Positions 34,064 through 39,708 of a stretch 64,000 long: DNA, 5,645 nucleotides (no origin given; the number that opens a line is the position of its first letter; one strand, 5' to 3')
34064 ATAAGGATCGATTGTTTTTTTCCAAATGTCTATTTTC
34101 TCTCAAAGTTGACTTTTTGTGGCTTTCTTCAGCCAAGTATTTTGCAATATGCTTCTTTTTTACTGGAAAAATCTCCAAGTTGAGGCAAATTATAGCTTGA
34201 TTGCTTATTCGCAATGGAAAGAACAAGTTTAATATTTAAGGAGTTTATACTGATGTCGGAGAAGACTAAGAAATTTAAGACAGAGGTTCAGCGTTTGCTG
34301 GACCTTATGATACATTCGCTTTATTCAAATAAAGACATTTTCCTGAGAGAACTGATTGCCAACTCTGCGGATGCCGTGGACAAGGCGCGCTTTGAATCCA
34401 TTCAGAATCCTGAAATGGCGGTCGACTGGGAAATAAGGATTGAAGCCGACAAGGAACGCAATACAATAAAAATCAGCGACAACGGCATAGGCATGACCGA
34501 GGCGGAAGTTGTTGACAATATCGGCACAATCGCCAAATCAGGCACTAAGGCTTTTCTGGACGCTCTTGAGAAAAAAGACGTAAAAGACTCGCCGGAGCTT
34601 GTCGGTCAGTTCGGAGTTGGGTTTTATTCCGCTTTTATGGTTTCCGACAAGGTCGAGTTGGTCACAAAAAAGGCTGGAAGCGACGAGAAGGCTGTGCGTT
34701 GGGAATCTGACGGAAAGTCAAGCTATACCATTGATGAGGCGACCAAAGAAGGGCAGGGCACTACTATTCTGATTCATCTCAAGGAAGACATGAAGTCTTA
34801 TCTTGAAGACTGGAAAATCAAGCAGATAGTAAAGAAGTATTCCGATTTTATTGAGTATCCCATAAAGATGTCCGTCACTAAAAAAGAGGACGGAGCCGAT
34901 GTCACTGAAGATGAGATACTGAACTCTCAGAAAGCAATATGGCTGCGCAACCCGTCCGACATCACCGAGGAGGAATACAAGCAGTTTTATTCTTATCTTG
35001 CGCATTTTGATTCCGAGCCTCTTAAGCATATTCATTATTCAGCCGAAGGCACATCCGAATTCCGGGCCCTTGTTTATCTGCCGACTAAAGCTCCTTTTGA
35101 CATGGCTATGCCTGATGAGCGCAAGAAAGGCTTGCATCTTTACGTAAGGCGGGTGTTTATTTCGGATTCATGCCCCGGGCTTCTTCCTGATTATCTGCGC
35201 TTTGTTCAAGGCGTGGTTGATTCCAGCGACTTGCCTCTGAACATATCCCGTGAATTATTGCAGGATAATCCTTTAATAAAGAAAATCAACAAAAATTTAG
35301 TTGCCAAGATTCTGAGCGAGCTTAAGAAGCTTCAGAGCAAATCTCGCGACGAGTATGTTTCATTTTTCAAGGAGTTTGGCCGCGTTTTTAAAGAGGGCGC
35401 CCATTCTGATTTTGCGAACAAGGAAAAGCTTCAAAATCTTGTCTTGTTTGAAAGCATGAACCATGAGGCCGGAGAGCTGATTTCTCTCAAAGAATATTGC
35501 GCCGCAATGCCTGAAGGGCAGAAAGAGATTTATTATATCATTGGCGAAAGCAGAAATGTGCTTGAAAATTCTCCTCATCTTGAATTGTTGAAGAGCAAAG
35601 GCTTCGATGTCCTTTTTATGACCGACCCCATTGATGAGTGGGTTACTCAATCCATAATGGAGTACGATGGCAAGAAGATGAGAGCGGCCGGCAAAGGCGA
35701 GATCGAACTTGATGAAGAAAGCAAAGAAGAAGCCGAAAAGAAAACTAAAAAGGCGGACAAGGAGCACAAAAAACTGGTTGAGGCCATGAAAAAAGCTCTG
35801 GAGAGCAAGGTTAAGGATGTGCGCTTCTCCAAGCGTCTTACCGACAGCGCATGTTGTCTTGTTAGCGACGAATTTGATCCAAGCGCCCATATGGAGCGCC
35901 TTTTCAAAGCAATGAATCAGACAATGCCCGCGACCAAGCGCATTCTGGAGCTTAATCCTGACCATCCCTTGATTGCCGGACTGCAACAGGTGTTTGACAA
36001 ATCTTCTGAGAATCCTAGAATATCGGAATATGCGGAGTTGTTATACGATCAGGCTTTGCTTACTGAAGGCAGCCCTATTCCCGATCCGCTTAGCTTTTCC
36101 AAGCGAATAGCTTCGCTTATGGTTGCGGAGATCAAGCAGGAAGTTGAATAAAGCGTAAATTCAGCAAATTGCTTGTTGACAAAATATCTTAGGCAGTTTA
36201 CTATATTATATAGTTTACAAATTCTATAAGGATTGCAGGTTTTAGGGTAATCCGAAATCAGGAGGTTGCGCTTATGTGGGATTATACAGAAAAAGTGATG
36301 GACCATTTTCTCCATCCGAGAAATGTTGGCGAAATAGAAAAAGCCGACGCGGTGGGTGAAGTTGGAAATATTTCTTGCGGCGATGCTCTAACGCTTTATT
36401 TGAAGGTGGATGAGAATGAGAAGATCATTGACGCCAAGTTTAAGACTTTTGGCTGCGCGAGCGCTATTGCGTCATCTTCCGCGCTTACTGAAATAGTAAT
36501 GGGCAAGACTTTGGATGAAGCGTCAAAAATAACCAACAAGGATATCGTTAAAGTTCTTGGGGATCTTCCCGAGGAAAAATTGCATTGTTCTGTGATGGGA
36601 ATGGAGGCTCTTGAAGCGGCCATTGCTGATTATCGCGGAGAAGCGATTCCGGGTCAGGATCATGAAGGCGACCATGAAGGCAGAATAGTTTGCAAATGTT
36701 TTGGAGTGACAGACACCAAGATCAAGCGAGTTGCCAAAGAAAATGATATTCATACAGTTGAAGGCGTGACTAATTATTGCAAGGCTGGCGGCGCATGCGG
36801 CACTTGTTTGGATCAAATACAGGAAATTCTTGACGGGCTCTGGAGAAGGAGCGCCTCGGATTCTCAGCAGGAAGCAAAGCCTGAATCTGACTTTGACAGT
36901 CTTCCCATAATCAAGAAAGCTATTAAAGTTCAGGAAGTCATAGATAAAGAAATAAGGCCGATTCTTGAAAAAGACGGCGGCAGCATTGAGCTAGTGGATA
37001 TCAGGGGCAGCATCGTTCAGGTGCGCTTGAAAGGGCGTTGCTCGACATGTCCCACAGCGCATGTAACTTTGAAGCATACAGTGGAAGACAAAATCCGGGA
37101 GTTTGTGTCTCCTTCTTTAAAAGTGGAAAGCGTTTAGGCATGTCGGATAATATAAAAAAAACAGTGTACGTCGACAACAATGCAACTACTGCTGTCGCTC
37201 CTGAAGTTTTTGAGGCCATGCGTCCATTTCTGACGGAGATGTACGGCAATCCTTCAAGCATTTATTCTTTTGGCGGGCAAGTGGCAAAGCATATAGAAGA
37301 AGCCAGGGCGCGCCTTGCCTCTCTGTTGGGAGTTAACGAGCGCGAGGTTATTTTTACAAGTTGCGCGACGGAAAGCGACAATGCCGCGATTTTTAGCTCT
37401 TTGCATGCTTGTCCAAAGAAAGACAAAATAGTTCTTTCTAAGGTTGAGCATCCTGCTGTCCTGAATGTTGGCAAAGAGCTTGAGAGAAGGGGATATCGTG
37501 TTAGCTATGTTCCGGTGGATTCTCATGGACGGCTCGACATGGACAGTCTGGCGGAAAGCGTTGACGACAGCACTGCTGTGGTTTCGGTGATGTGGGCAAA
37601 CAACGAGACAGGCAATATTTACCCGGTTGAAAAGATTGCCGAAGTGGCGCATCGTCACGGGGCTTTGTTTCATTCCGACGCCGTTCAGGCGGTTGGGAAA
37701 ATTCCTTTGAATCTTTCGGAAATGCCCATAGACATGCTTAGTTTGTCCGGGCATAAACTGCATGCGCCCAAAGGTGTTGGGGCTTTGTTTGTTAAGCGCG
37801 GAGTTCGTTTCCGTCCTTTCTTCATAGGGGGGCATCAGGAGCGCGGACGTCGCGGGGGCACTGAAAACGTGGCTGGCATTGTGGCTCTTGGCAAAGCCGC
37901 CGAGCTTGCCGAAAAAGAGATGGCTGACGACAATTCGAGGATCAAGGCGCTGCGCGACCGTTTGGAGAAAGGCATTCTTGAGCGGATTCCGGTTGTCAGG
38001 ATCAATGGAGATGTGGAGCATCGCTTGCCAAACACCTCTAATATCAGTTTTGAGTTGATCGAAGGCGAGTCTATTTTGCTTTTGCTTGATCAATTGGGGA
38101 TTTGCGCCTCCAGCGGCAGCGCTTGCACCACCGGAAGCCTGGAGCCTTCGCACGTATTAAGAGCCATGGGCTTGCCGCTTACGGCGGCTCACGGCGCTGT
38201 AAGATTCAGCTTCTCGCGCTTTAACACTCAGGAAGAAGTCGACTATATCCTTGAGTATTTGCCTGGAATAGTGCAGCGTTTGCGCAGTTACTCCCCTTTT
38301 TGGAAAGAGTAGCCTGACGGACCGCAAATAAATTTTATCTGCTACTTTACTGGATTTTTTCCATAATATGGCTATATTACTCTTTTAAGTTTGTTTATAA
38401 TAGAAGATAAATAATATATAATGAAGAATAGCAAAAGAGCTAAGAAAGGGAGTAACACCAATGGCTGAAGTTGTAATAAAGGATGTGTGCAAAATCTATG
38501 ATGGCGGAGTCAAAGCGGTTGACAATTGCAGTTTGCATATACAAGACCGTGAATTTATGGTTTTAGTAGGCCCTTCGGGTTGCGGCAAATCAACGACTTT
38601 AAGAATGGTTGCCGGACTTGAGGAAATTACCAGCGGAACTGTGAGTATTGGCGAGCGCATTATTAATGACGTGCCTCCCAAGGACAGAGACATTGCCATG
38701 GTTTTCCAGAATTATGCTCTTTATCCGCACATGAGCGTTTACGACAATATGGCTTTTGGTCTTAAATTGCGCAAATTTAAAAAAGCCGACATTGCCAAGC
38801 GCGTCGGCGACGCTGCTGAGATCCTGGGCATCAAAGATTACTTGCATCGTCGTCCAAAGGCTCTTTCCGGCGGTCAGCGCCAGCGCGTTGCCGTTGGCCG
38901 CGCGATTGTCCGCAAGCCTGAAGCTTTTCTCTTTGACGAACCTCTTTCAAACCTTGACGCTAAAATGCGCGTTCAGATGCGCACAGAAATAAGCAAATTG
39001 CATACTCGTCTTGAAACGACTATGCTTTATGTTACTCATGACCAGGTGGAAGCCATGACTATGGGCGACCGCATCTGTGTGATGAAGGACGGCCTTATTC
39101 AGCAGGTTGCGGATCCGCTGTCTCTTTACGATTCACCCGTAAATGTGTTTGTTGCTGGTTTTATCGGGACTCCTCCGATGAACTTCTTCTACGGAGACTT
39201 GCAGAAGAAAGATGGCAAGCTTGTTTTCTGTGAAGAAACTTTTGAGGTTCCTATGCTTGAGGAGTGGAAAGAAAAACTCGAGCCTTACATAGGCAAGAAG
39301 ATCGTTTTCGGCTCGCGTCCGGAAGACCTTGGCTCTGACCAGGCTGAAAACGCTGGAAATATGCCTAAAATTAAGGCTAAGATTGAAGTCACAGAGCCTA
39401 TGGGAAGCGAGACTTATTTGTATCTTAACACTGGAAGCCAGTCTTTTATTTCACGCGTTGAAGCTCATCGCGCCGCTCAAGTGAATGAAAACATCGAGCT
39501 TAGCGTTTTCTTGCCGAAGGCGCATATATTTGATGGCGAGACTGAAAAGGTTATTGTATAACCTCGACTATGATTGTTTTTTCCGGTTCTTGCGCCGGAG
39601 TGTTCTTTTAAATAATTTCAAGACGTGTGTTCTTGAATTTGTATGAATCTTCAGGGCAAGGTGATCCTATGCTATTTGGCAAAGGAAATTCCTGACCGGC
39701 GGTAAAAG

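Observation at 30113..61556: Unrecognised ~120-140 nt structured motif in two divergent copies with covarying stems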

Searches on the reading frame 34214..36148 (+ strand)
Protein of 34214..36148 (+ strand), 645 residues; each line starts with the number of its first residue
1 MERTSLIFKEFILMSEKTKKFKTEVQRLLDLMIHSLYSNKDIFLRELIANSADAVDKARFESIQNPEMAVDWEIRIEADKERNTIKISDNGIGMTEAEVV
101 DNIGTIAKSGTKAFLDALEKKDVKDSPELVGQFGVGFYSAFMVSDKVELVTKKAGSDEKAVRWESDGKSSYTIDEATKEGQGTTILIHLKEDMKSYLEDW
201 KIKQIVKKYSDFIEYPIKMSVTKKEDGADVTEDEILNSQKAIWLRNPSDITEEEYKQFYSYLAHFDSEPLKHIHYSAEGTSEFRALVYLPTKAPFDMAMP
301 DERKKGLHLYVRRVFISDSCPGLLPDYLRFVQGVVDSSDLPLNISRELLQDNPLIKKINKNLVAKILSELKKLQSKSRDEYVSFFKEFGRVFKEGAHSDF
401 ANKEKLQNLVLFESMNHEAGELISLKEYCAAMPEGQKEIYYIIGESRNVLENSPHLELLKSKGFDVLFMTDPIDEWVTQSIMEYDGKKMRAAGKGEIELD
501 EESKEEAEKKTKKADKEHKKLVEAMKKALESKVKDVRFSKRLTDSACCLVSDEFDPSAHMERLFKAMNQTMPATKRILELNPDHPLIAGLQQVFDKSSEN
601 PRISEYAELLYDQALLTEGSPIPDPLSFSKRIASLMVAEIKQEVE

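Call 87: search_protein_families(library=pfam, proteins=[window:34214-36148:+], max_evalue=0.00001)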
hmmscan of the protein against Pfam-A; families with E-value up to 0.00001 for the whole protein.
window:34214-36148:+ (645 aa): 3 families
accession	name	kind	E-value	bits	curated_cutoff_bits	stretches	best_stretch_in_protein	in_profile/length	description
PF00183.23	HSP90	-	1.4e-143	480.1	24.4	2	229-641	75-491/518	Hsp90 protein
PF13589.12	HATPase_c_3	-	5.6e-11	43.1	25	1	44-163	7-103/137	Histidine kinase-, DNA gyrase B-, and HSP90-like ATPase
PF02518.31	HATPase_c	-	3e-07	31.3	26.4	1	43-191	5-109/111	Histidine kinase-, DNA gyrase B-, and HSP90-like ATPase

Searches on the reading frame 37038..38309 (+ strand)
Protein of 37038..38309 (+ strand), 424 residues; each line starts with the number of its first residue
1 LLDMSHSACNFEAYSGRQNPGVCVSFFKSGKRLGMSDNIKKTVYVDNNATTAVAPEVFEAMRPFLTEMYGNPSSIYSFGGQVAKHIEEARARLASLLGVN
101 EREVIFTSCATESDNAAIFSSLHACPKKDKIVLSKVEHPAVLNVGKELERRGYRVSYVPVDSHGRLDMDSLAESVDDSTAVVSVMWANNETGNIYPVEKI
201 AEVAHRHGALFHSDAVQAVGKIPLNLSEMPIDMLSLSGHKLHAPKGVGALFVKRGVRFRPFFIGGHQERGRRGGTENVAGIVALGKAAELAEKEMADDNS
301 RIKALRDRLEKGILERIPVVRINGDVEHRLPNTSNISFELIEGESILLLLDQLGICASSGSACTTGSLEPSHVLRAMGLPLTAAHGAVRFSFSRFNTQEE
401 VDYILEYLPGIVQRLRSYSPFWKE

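Call 87: search_protein_families(library=pfam, proteins=[window:37038-38309:+], max_evalue=0.00001)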
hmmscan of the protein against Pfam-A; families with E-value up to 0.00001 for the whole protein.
window:37038-38309:+ (424 aa): 3 families
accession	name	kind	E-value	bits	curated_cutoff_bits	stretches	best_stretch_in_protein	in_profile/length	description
PF00266.25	Aminotran_5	-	4.5e-93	312.6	21.5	1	43-403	1-370/371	Aminotransferase class-V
PF00155.27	Aminotran_1_2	-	8.6e-12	45.4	19.7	1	85-215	43-186/361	Aminotransferase class I and II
PF01212.27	Beta_elim_lyase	-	1.2e-07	31.9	27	1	88-308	36-264/288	Beta-eliminating lyase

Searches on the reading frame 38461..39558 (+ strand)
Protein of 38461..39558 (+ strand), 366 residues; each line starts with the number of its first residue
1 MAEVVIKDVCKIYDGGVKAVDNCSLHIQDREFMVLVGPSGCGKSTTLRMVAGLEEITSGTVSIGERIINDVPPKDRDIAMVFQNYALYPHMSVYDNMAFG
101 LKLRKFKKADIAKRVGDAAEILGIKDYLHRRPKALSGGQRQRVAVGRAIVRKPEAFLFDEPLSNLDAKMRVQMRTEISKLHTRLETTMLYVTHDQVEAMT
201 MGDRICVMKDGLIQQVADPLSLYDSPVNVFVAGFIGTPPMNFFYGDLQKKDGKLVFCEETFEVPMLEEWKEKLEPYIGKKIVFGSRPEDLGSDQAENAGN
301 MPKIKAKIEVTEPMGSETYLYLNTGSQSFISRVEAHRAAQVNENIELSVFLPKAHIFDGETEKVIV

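Call 88: search_protein_families(library=pfam, proteins=[window:38461-39558:+], max_evalue=0.00001)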
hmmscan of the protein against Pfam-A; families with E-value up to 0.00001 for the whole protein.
window:38461-39558:+ (366 aa): 2 families
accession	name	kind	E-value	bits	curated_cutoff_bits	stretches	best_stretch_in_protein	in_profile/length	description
PF00005.33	ABC_tran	-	5e-30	105.3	25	1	21-162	2-136/137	ABC transporter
PF17912.7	OB_MalK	-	5.5e-11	43.6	27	1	236-290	1-53/53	MalK OB fold domain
